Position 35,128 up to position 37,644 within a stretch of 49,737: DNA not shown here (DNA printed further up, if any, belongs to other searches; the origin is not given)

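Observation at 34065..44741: Terminator-bounded cassette: PocR/AraC sensor, three hydrolase-membrane fusion paralogues, G1P-dehydrogenase-like enzyme and glycerol kinase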

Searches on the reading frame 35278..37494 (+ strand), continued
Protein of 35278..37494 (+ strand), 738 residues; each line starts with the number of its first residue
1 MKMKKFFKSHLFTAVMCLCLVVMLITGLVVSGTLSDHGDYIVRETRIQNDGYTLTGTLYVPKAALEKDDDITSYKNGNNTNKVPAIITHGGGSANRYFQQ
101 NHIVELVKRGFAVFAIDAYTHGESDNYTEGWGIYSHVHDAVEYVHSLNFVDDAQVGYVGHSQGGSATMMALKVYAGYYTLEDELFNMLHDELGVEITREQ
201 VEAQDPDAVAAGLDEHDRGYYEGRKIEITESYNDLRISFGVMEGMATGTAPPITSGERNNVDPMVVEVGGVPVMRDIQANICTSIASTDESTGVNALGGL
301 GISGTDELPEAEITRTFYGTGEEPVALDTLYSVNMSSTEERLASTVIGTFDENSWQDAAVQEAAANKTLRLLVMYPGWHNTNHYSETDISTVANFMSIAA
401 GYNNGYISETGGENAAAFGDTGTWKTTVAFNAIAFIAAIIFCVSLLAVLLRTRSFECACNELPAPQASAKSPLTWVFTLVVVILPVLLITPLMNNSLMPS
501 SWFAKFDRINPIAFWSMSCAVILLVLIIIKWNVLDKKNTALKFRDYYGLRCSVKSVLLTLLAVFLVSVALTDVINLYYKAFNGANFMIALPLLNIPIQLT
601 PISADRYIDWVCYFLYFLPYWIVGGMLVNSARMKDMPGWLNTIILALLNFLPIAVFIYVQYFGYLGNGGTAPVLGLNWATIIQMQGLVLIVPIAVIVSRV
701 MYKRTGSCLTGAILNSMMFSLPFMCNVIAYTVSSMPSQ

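Call 25: predict_structure(alignment_id=A2)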
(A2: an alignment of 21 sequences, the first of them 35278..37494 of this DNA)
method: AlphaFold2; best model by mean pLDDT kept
length: 738 residues; sequences in the alignment: 21
mean_pLDDT: 83.8   pTM: 0.85
mean pLDDT of the five models: 83.8, 83.5, 83.5, 83.3, 82.9
residues with pLDDT >= 90: 384; 70-90: 233; 50-70: 86; < 50: 35
segments of 3 or more residues with pLDDT < 50: 121-131, 407-411, 502-505, 728-738
pLDDT, mean of each block of 10 residues (from residue 1): 65 94 97 92 79 80 82 72 90 71 92 81 40 74 92 93 87 93 97 95 94 95 94 92 83 66 93 95 83 60 84 92 95 92 95 92 95 84 87 95 62 74 92 94 93 84 88 92 90 75 54 88 95 90 90 90 93 92 84 70 74 88 93 92 93 83 58 57 72 92 92 90 61 28
secondary structure, 60 per line:
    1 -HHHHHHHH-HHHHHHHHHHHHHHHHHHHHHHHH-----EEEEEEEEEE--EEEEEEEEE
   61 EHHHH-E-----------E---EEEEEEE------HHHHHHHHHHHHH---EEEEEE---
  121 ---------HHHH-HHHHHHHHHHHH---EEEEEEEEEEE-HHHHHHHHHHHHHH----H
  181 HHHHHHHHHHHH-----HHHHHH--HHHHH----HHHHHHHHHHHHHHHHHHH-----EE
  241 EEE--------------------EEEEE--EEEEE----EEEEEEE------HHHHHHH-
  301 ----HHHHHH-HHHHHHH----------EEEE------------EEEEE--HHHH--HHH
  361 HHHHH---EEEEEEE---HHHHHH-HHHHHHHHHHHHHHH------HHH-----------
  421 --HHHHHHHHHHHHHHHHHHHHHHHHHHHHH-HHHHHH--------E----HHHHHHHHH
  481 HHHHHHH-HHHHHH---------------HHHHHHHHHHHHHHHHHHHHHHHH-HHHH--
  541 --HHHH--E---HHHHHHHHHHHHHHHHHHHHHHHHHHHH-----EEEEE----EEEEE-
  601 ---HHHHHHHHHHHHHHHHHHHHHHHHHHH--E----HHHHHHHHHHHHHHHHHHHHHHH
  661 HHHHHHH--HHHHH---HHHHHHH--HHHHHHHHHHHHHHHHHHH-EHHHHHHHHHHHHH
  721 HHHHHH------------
elements in order (helices of 4 or more, strands of 3 or more residues): H2-9 H11-34 E40-49 E52-61 H62-65 E83-89 H96-108 E112-117 H130-133 H135-146 E150-160 H162-175 H180-192 H198-203 H206-210 H215-233 E239-243 E264-268 E271-275 E280-286 H293-299 H305-310 H312-318 E329-332 E345-349 H352-355 H358-365 E369-375 H379-384 H386-400 H423-451 H453-458 H472-487 H489-494 H510-533 H535-538 H543-546 H553-580 E586-590 E595-599 H604-630 H638-667 H670-674 H678-684 H687-705 H708-726
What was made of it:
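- On Alpha/beta-hydrolase-fold serine hydrolase: AF2 model with pLDDT 83.8 (call 25).
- Checked: The AF2 model (pLDDT 83.8, pTM 0.85, call 25) confirms the architecture: anchor helix 2-34, hydrolase domain about 40-400, eight membrane helices 423-726.
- The AF2 model is confident (call 25).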

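Call 29: fold_search(model_id=the predicted structure, library=pdb)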
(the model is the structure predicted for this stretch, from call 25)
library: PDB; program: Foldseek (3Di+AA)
matches with E <= 10: 893; with E <= 0.001: 162
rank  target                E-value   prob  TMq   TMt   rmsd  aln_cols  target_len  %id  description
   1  7qjm_A                8.8e-06  1.00  0.22  0.50  18.8       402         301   12  Crystal structure of an alpha/beta-hydrolase enzyme from Chloroflexus sp. MS-G (202) (released 2022-12-28)
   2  7xmj_B                1.8e-05  1.00  0.14  0.30  17.1       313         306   16  Crystal structure of carbohydrate esterase family 7 acetyl xylan esterase (released 2023-05-31)
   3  8b4u                  2.0e-05  1.00  0.18  0.45  16.7       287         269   17  The crystal structure of PET46, a PETase enzyme from Candidatus bathyarchaeota (released 2023-08-23)
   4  7qjm_B                2.0e-05  1.00  0.22  0.50  18.2       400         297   12  Crystal structure of an alpha/beta-hydrolase enzyme from Chloroflexus sp. MS-G (202) (released 2022-12-28)
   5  9h0z_A                3.0e-05  1.00  0.17  0.46  16.2       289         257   16  Crystal structure of TTL[Nle], thermophilic lipase TTL from Thermoanaerobacter thermohydrosulfuricus containing non-ca (released 2025-10-29)
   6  7q4j_A                4.0e-05  1.00  0.22  0.57  15.6       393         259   12  A thermostable lipase from Thermoanaerobacter thermohydrosulfuricus in complex a monoacylglycerol intermediate (released 2023-05-10)
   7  7z2u_A                5.0e-05  1.00  0.17  0.43  16.0       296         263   14  Wild-type ferulic acid esterase from Lactobacillus buchneri in complex with ferulate (released 2022-11-30)
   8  7z2v_A                5.0e-05  1.00  0.17  0.43  16.0       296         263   14  Ferulic acid esterase variant S114A from Lactobacillus buchneri (released 2022-11-30)
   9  7xmj_A                6.2e-05  1.00  0.14  0.30  17.4       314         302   16  Crystal structure of carbohydrate esterase family 7 acetyl xylan esterase (released 2023-05-31)
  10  9h0z_E                6.5e-05  1.00  0.21  0.56  14.1       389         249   14  Crystal structure of TTL[Nle], thermophilic lipase TTL from Thermoanaerobacter thermohydrosulfuricus containing non-ca (released 2025-10-29)
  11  7q4h_A                6.5e-05  1.00  0.17  0.46  16.1       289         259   14  A thermostable lipase from Thermoanaerobacter thermohydrosulfuricus in complex with PMSF (released 2023-05-10)
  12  7z2x_A                6.5e-05  1.00  0.18  0.44  17.6       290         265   14  Wild-type ferulic acid esterase from Lactobacillus buchneri (released 2022-11-30)
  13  9h0z_D                7.4e-05  1.00  0.21  0.57  14.6       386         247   14  Crystal structure of TTL[Nle], thermophilic lipase TTL from Thermoanaerobacter thermohydrosulfuricus containing non-ca (released 2025-10-29)
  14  7xmj_D                7.7e-05  1.00  0.14  0.30  17.4       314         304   16  Crystal structure of carbohydrate esterase family 7 acetyl xylan esterase (released 2023-05-31)
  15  9h0z_F                8.4e-05  1.00  0.22  0.59  11.6       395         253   13  Crystal structure of TTL[Nle], thermophilic lipase TTL from Thermoanaerobacter thermohydrosulfuricus containing non-ca (released 2025-10-29)
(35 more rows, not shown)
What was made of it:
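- On Alpha/beta-hydrolase-fold serine hydrolase: Foldseek probability is 1.0 to many esterases (call 29).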

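Call 38: list_cluster_members(proteins=[P0019, P0023, P0009, P0018, P0001])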
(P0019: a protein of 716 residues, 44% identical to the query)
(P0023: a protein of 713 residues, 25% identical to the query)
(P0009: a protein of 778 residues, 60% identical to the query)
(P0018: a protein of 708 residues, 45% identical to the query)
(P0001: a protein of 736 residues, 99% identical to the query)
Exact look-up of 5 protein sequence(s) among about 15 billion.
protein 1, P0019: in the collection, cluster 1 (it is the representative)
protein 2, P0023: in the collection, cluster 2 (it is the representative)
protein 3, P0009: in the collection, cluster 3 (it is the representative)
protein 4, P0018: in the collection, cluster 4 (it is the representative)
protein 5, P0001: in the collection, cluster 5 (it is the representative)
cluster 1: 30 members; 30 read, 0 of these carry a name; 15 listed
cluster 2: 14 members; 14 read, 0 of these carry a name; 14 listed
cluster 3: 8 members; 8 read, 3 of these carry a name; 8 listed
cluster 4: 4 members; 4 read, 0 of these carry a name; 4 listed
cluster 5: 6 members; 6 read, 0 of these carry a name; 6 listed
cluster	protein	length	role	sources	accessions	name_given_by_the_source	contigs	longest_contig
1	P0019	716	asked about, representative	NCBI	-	-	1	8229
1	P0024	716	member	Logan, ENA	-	-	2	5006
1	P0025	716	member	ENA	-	-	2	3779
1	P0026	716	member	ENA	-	-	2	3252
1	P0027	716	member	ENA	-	-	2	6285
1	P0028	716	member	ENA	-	-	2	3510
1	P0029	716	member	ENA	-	-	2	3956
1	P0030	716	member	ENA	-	-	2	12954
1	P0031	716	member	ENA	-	-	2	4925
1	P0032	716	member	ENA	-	-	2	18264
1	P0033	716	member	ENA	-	-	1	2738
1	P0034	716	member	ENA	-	-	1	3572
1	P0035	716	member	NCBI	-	-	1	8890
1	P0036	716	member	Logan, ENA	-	-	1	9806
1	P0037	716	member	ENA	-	-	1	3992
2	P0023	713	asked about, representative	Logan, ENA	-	-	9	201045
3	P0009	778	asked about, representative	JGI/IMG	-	hypothetical protein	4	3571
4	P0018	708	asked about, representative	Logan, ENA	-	-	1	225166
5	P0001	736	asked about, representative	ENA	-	-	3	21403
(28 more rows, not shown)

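Call 50: search_protein_families(library=pfam, proteins=[L010:14669-16144:+, L010:16137-17390:+, L010:13878-14486:+, L010:17380-17739:+, L064:6879-8120:-, L014:3582-4220:+, L051:2576-3121:+, L079:13541-15238:+, L064:5038-6882:-], max_evalue=0.00001)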
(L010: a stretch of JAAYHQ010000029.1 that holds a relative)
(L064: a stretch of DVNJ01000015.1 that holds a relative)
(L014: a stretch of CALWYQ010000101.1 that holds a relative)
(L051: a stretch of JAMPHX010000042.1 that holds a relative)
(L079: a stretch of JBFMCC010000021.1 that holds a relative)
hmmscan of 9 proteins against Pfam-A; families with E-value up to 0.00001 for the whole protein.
L010:14669-16144:+ (491 aa): 2 families
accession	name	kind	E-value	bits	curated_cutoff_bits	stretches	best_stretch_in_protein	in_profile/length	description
PF01266.30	DAO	-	1.2e-71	242.6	27.9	1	7-357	1-353/353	FAD dependent oxidoreductase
PF04324.20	Fer2_BFD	-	2.4e-15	57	26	1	401-452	1-49/50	BFD-like [2Fe-2S] binding domain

L010:16137-17390:+ (417 aa): 7 families
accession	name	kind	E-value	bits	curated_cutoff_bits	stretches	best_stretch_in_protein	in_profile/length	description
PF07992.20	Pyr_redox_2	-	6.7e-33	114.8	26.1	1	8-309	2-278/291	Pyridine nucleotide-disulphide oxidoreductase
PF13738.12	Pyr_redox_3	-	6.2e-16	58.9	30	1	60-298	75-305/305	Pyridine nucleotide-disulphide oxidoreductase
PF12831.13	FAD_oxidored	-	2.3e-11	44.1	27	1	8-106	1-96/416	FAD dependent oxidoreductase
PF00890.30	FAD_binding_2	-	8e-10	38.9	20.4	1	8-44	1-36/414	FAD binding domain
PF00070.33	Pyr_redox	-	4.4e-09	37.2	22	0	161-232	2-79/82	Pyridine nucleotide-disulphide oxidoreductase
PF03486.20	HI0933_like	-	2.1e-07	31.1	50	0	8-43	2-36/244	HI0933-like protein Rossmann domain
PF13450.12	NAD_binding_8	-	7.5e-07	29.8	21.9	1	11-51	1-40/68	NAD(P)-binding Rossmann-like domain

L010:13878-14486:+ (202 aa): 1 family
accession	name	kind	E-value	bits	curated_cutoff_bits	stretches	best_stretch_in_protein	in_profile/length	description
PF04309.18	G3P_antiterm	-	1.4e-64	217.1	27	1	28-200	1-173/173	Glycerol-3-phosphate responsive antiterminator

L010:17380-17739:+ (119 aa): 1 family
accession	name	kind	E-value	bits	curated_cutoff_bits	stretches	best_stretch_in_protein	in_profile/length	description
PF07892.16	DUF1667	-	3.1e-27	94.9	27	1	33-112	1-81/82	Protein of unknown function (DUF1667)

L064:6879-8120:- (413 aa): 2 families
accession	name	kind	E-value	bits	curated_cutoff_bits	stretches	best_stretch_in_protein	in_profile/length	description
PF00465.25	Fe-ADH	-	1.4e-28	100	31.3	1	35-180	1-168/168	Iron-containing alcohol dehydrogenase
PF13685.12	Fe-ADH_2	-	5.1e-16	59.5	28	1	42-187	4-149/149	Iron-containing alcohol dehydrogenase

L014:3582-4220:+ (212 aa): 2 families
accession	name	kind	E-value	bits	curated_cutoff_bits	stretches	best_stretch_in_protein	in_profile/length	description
PF03641.19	Lysine_decarbox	-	3.7e-36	124.6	27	1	65-192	1-128/131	Possible lysine decarboxylase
PF18306.6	LDcluster4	-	7.7e-20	71.5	26.3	1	21-140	2-117/151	SLOG cluster4 family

L051:2576-3121:+ (181 aa): 2 families
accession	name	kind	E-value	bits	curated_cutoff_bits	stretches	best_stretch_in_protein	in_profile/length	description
PF12850.12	Metallophos_2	-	1e-19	71.5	27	1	3-162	2-152/154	Calcineurin-like phosphoesterase superfamily domain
PF00149.33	Metallophos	-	2e-11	45.1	21.5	1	3-126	2-116/191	Calcineurin-like phosphoesterase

L079:13541-15238:+ (565 aa): 2 families
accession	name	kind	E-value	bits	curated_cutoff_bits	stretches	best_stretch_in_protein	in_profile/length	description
PF01266.30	DAO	-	2.6e-39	136.2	27.9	1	20-360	1-316/353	FAD dependent oxidoreductase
PF16901.10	DAO_C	-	1e-22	80.7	31.4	1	421-546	2-126/126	C-terminal domain of alpha-glycerophosphate oxidase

L064:5038-6882:- (614 aa): 2 families
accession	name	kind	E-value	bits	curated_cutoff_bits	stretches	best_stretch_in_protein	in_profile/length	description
PF02733.22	Dak1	-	1.2e-120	402.6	31.4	1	19-336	1-313/313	Dak1 domain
PF02734.22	Dak2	-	1.5e-41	142.7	27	1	428-606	2-173/174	DAK2 domain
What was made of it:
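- The neighbours were identified by Pfam as GlpP antiterminator, DAO+Fer2_BFD G3PDH, Pyr_redox_2, DUF1667, GlpD, Dak1/Dak2 and Fe-ADH (call 50).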

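Call 54: search_protein_families(library=pfam, alignment_id=A4, max_evalue=0.01)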
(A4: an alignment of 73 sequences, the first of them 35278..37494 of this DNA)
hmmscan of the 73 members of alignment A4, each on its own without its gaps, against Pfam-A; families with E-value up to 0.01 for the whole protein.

A. member 1, window:35278-37494:+ (738 aa): 6 families
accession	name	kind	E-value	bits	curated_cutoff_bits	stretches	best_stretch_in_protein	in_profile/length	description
PF12697.13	Abhydrolase_6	-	2.1e-08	35.6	26.3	1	87-176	3-88/217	Alpha/beta hydrolase family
PF00561.26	Abhydrolase_1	-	5e-06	26.8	25.8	1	84-171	1-87/245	alpha/beta hydrolase fold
PF12146.15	Hydrolase_4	-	4.7e-05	23.2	27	1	86-172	8-95/239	Serine aminopeptidase, S33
PF05448.18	AXE1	-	0.00032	20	21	0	132-169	155-192/321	Acetyl xylan esterase (AXE1)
PF07787.17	TMEM43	-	0.00094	19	23.3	1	165-243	58-134/250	Transmembrane protein 43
PF00326.27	Peptidase_S9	-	0.0031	17.5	22.6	1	108-172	12-83/213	Prolyl oligopeptidase family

B. families by the number of members that match (of 73 scanned): 24 families
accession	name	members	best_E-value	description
PF12146.15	Hydrolase_4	58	1.8e-11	Serine aminopeptidase, S33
PF12697.13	Abhydrolase_6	52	1.2e-09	Alpha/beta hydrolase family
PF00561.26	Abhydrolase_1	51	1.7e-13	alpha/beta hydrolase fold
PF12740.14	PETase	45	1.9e-11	PET hydrolase-like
PF00326.27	Peptidase_S9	43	3.2e-08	Prolyl oligopeptidase family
PF05448.18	AXE1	35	9.2e-10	Acetyl xylan esterase (AXE1)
PF01738.24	DLH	31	2.7e-07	Dienelactone hydrolase family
PF02129.25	Peptidase_S15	30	1.6e-09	X-Pro dipeptidyl-peptidase (S15 family)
PF06500.17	FrsA-like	19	1.3e-07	Esterase FrsA-like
PF03403.19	PAF-AH_p_II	19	2e-06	Platelet-activating factor acetylhydrolase, isoform II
PF20434.5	BD-FAE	14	1.7e-05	BD-FAE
PF07224.18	Chlorophyllase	6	9.6e-05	Chlorophyllase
PF00756.26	Esterase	3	0.00014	Putative esterase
PF05057.20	DUF676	3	0.0024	Putative serine esterase (DUF676)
PF07859.19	Abhydrolase_3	2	1.6e-06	alpha/beta hydrolase fold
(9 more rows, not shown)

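Call 83: search_protein_families(library=pfam, proteins=[L031:7276-7977:+], max_evalue=0.01)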
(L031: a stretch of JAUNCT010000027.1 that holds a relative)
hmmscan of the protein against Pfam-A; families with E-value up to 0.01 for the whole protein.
L031:7276-7977:+ (233 aa): 1 family
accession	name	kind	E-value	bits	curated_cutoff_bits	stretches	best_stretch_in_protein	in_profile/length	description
PF02517.21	Rce1-like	-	1.7e-14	54.3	22.4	1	129-231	4-93/93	Type II CAAX prenyl endopeptidase Rce1-like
